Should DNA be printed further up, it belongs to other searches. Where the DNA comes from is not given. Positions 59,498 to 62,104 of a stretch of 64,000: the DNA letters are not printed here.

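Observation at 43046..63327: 17-gene, ~20-kb co-directional catabolic supercluster: Mo-hydroxylase + split B12 mutase pathway + ACAD/EtfAB/FixCX + radical SAM + hydantoinase A/B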

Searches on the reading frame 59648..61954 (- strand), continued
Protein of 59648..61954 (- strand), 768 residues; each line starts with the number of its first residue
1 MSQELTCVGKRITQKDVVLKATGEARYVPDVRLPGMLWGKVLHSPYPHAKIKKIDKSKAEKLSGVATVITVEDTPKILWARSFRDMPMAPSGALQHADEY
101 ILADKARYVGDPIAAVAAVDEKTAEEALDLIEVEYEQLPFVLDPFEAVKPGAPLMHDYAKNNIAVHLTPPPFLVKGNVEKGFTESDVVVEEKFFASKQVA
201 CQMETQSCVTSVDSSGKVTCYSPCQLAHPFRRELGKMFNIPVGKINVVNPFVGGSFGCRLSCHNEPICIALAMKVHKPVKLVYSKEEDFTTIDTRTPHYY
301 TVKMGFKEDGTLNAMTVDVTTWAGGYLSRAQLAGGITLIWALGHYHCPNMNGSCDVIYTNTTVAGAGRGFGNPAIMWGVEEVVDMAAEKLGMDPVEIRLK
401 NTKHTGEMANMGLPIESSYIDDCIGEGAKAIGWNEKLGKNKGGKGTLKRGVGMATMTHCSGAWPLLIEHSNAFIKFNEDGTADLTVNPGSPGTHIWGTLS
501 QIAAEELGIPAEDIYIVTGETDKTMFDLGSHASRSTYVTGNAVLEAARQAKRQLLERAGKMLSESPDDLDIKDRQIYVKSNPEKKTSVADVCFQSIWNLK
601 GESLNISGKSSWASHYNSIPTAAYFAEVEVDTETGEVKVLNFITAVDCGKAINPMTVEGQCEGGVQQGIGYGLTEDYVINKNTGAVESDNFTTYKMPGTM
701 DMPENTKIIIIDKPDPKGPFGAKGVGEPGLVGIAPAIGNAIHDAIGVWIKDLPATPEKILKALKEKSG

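Call 16: search_solved_structures(query=window:59648-61954:-, max_evalue=1e-20)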
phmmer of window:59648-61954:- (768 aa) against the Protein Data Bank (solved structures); distinct sequences matched with E-value up to 1e-20: 42.
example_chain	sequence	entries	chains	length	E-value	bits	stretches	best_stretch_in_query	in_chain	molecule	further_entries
1rm6_A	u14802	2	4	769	5.1e-102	345.9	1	7-766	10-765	4-hydroxybenzoyl-CoA reductase alpha subunit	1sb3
8uem_A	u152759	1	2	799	5.3e-85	289.6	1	10-764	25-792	Carbon monoxide dehydrogenase (Large chain), CoxL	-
1n5w_B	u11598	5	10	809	1.6e-84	288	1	7-745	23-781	Carbon monoxide dehydrogenase large chain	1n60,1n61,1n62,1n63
1zxi_B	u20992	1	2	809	2.2e-84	287.6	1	7-745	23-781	Carbon monoxide dehydrogenase large chain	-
7dqx_A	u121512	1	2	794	1.9e-82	281.2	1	8-761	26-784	6-hydroxypseudooxynicotine dehydrogenase complex subunit gamma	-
1ffu_B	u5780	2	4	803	8.7e-80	272.4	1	12-766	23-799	CUTL, MOLYBDOPROTEIN OF CARBON MONOXIDE DEHYDROGENASE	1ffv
1t3q_B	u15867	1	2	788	2.7e-75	257.5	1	8-766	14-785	quinoline 2-oxidoreductase large subunit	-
4zoh_A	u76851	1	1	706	7.4e-73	249.5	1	8-759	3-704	Putative oxidoreductase molybdopterin-binding subunit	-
1sij_A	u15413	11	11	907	9.1e-62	212.8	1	10-764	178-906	Aldehyde oxidoreductase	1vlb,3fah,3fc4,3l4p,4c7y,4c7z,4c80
1dgj_A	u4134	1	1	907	1.1e-57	199.3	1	9-763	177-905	ALDEHYDE OXIDOREDUCTASE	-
5g5h_C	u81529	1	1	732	2e-54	188.5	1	173-763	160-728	Aldehyde oxidoreductase molybdenum-binding subunit PaoC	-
5g5g_C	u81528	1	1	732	3e-54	187.9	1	4-763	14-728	PUTATIVE XANTHINE DEHYDROGENASE YAGS FAD-BINDING SUBUNIT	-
3hrd_B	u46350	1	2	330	3.6e-53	184.4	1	448-765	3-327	Nicotinate dehydrogenase medium molybdopterin subunit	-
5y6q_C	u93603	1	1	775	3.8e-53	184.3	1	13-561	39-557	Aldehyde oxidase large subunit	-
1fiq_C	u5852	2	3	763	5.5e-53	183.8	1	8-746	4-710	XANTHINE OXIDASE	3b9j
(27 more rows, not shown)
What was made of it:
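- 59648..61954 (-): M1: molybdopterin subunit (768 aa) of an orphan clade. The closest solved structure is 4-HBCR alpha, 1rm6, at 346 bits (call 16).
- Closest known: 4-hydroxybenzoyl-CoA reductase. Same: It is the closest solved Mo subunit (346 bits) and has the same three-subunit organisation (call 16).
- The closest solved structure is 4-hydroxybenzoyl-CoA reductase alpha (call 16).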

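Call 40: find_encoding_contigs(protein=P0027, flank=10000, max_places=1)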
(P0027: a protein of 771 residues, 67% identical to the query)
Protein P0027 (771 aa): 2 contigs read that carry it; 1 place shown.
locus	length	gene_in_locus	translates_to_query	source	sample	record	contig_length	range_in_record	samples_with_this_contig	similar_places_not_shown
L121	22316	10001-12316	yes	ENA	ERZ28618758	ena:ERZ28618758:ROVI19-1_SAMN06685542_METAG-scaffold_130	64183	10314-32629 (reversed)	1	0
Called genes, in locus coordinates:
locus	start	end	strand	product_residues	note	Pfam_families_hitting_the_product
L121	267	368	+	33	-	-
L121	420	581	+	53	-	-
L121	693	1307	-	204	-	PF00588:SpoU_methylase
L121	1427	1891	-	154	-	PF13690:CheX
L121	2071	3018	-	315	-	PF00892:EamA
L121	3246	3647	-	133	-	-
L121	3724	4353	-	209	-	PF00753:Lactamase_B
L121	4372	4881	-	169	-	PF07155:ECF-ribofla_trS, PF12822:ECF_trnsprt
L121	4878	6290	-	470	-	PF00749:tRNA-synt_1c, PF19269:Anticodon_2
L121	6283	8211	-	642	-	PF00330:Aconitase, PF00694:Aconitase_C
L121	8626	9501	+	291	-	PF00941:FAD_binding_5, PF03450:CO_deh_flav_C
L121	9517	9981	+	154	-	PF00111:Fer2, PF13085:Fer2_3 (weak), PF01799:Fer2_2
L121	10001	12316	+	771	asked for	PF01315:Ald_Xan_dh_C, PF02738:MoCoBD_1, PF20256:MoCoBD_2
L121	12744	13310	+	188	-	PF03551:PadR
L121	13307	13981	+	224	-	PF01128:IspD, PF02348:CTP_transf_3, PF12804:NTP_transf_3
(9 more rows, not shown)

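Call 41: find_encoding_contigs(protein=P0061, flank=10000, max_places=1)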
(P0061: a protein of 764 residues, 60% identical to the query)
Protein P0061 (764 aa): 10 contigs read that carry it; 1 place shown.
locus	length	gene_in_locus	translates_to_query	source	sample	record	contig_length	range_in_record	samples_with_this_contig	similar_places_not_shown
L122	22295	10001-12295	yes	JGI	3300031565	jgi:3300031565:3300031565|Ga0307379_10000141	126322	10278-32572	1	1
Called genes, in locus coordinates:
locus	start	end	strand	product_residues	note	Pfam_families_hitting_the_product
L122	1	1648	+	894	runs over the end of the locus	PF01368:DHH, PF02272:DHHA1 (weak), PF00571:CBS, PF01743:PolyA_pol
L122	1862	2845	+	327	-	PF00579:tRNA-synt_1b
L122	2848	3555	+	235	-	PF02616:SMC_ScpA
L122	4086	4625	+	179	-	PF04079:SMC_ScpB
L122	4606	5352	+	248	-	PF01479:S4, PF00849:PseudoU_synth_2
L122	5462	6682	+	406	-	PF13173:AAA_14, PF13635:DUF4143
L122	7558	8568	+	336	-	PF05544:Pro_racemase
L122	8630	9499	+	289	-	PF00941:FAD_binding_5, PF03450:CO_deh_flav_C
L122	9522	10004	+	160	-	PF00111:Fer2 (weak), PF13085:Fer2_3 (weak), PF01799:Fer2_2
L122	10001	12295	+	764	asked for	PF01315:Ald_Xan_dh_C, PF02738:MoCoBD_1, PF20256:MoCoBD_2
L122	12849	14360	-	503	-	PF01979:Amidohydro_1, PF07969:Amidohydro_3 (weak)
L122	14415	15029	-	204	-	PF27545:CsoS1D_N, PF00936:BMC (faint)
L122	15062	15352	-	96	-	PF00936:BMC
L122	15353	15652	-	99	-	PF03319:EutN_CcmL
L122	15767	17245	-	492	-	PF00266:Aminotran_5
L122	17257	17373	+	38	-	-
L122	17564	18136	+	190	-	PF01558:POR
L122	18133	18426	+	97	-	PF12838:Fer4_7 (faint), PF13187:Fer4_9 (faint), PF13237:Fer4_10 (faint), PF12797:Fer4_2 (faint), PF12837:Fer4_6 (faint), PF14697:Fer4_21, PF13484:Fer4_16 (faint), PF00037:Fer4 (weak)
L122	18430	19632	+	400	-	PF01855:POR_N, PF17147:PFOR_II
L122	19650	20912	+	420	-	PF01266:DAO (faint), PF07992:Pyr_redox_2, PF13738:Pyr_redox_3 (faint), PF03486:HI0933_like (faint), PF00070:Pyr_redox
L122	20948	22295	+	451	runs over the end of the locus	PF12797:Fer4_2 (faint), PF12800:Fer4_4 (faint), PF12837:Fer4_6 (faint), PF12838:Fer4_7, PF13187:Fer4_9 (weak), PF13247:Fer4_11, PF00037:Fer4 (weak), PF02775:TPP_enzyme_C, +3 more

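Call 43: find_encoding_contigs(protein=P0014, flank=10000, max_places=2)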
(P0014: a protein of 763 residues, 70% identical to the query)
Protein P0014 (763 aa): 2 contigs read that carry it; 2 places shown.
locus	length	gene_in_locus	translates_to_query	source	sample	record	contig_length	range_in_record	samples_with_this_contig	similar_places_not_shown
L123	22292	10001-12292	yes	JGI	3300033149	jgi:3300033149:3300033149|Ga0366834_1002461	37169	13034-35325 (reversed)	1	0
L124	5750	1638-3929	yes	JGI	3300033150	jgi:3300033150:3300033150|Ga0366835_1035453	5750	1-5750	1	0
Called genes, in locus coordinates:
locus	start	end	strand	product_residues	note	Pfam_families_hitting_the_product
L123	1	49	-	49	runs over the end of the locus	-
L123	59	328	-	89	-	PF00037:Fer4 (weak), PF13237:Fer4_10 (faint), PF12838:Fer4_7 (weak), PF13187:Fer4_9 (weak)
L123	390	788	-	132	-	PF00085:Thioredoxin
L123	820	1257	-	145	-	PF01475:FUR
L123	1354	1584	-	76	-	-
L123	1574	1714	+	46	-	-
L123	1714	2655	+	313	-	PF00753:Lactamase_B (weak)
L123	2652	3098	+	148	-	PF04463:2-thiour_desulf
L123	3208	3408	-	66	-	-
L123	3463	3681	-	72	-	-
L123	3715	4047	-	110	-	-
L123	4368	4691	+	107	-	-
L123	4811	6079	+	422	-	PF07690:MFS_1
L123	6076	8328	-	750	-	PF04879:Molybdop_Fe4S4, PF00384:Molybdopterin, PF01568:Molydop_binding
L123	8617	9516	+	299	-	PF00941:FAD_binding_5, PF03450:CO_deh_flav_C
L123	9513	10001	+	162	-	PF13085:Fer2_3 (weak), PF00111:Fer2 (weak), PF01799:Fer2_2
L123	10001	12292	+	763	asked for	PF01315:Ald_Xan_dh_C, PF02738:MoCoBD_1, PF20256:MoCoBD_2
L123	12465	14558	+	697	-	PF05378:Hydant_A_N, PF01968:Hydantoinase_A, PF19278:Hydant_A_C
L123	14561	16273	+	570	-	PF02538:Hydantoinase_B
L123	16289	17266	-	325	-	PF01180:DHO_dh, PF01207:Dus (weak)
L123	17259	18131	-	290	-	PF10418:DHODB_Fe-S_bind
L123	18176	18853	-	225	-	-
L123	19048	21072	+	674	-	PF02737:3HCDH_N, PF00378:ECH_1, PF16113:ECH_2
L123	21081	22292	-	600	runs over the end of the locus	PF04055:Radical_SAM, PF13180:PDZ_2, PF17820:PDZ_6 (weak)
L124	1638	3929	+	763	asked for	PF01315:Ald_Xan_dh_C, PF02738:MoCoBD_1, PF20256:MoCoBD_2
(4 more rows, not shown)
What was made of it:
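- The contiguous Mo-HyuAB operon in type II genomes shows that at least M1 is a functional unit (call 43).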
